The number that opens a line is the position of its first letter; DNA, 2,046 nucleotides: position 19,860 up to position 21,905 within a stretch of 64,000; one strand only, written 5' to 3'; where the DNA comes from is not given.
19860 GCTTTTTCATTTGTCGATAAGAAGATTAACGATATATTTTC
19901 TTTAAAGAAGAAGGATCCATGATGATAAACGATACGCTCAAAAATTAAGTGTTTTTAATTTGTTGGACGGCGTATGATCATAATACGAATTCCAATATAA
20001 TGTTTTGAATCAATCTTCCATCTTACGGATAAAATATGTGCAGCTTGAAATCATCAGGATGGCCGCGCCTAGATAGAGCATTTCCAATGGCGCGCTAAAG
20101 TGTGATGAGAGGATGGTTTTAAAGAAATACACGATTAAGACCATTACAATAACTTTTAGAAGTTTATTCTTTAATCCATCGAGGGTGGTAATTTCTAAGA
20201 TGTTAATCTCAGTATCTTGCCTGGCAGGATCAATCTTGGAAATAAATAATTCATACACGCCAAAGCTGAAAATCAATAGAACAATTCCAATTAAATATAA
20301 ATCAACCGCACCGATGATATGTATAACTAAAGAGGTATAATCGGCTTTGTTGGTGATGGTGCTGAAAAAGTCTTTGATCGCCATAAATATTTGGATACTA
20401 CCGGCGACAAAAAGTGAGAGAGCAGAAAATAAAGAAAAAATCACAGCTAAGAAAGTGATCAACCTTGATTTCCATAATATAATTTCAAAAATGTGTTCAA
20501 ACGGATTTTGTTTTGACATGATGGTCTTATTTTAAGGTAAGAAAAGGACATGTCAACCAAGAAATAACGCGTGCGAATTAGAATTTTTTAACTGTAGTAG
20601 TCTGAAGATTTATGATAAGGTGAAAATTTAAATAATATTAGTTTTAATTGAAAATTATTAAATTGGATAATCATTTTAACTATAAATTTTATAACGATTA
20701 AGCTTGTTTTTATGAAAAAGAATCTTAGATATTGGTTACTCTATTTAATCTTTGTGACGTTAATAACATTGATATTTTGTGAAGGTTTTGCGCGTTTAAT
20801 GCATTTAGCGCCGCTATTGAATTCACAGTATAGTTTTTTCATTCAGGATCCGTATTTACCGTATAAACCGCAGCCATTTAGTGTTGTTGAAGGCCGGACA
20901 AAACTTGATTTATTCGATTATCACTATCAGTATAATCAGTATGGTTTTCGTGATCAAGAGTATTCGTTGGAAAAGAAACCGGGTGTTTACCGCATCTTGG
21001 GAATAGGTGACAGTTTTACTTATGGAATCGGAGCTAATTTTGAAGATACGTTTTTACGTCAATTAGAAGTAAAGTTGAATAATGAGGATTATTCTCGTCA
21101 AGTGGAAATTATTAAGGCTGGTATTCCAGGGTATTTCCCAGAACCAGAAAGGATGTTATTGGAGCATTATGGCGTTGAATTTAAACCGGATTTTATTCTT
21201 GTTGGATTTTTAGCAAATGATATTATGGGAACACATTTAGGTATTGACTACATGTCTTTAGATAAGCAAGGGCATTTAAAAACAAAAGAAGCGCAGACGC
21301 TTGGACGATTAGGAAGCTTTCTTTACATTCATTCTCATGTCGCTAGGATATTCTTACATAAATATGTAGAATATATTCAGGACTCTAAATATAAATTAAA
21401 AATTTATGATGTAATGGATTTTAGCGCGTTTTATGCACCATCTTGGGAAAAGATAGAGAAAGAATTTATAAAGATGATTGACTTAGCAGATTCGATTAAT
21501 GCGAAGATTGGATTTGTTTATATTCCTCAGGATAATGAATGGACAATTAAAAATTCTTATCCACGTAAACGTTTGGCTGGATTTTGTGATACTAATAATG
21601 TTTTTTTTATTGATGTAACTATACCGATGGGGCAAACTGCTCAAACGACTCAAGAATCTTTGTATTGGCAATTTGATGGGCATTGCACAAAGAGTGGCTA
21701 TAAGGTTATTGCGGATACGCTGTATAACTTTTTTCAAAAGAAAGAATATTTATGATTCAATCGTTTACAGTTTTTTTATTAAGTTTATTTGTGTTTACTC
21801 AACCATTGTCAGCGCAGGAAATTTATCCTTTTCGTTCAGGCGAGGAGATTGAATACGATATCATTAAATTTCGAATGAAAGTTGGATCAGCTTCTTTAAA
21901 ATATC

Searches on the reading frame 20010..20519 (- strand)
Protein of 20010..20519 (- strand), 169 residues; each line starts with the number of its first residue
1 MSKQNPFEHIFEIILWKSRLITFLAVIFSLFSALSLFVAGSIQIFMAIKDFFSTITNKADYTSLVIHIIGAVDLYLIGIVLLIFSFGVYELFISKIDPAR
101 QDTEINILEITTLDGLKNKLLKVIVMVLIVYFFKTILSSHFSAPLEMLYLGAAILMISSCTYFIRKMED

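Call 5: search_protein_families(library=ncbifam, proteins=[window:20010-20519:-], max_evalue=0.01)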
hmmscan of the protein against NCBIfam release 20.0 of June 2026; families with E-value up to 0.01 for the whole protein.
window:20010-20519:- (169 aa): 1 family
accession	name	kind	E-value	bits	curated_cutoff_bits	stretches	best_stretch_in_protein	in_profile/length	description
TIGR00645.1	HI0507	hypoth_equivalog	3.9e-09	37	144.4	1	8-139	2-128/167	TIGR00645 family protein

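Call 6: search_protein_families(library=pfam, proteins=[window:20010-20519:-], max_evalue=0.01)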
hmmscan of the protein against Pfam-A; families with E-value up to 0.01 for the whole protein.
window:20010-20519:- (169 aa): 1 family
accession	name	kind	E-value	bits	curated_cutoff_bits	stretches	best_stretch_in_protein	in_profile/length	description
PF03350.21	UPF0114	-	4.8e-33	114.3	23.1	1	15-135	1-116/117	Uncharacterized protein family, UPF0114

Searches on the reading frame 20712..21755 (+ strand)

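Call 5: search_protein_families(library=ncbifam, proteins=[window:20712-21755:+], max_evalue=0.01)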
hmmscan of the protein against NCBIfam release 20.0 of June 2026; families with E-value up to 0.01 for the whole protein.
window:20712-21755:+ (347 aa): 2 families
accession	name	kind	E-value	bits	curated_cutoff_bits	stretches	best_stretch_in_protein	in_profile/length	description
NF047474.1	GDSL_LA_2486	hypoth_equivalog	0.00063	19.1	300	1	98-338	92-322/326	LA_2486 family SGNH/GDSL-type esterase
NF047475.1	GDSL_LA_2490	hypoth_equivalog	0.0051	16.1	325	0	67-119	60-109/431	LA_2490 family SGNH/GDSL-type esterase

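Call 6: search_protein_families(library=pfam, proteins=[window:20712-21755:+], max_evalue=0.01)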
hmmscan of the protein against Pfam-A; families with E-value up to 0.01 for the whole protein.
window:20712-21755:+ (347 aa): 1 family
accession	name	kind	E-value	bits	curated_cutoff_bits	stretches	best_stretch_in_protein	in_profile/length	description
PF13472.12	Lipase_GDSL_2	-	1e-07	33.1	32.9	1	98-331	2-177/178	GDSL-like Lipase/Acylhydrolase family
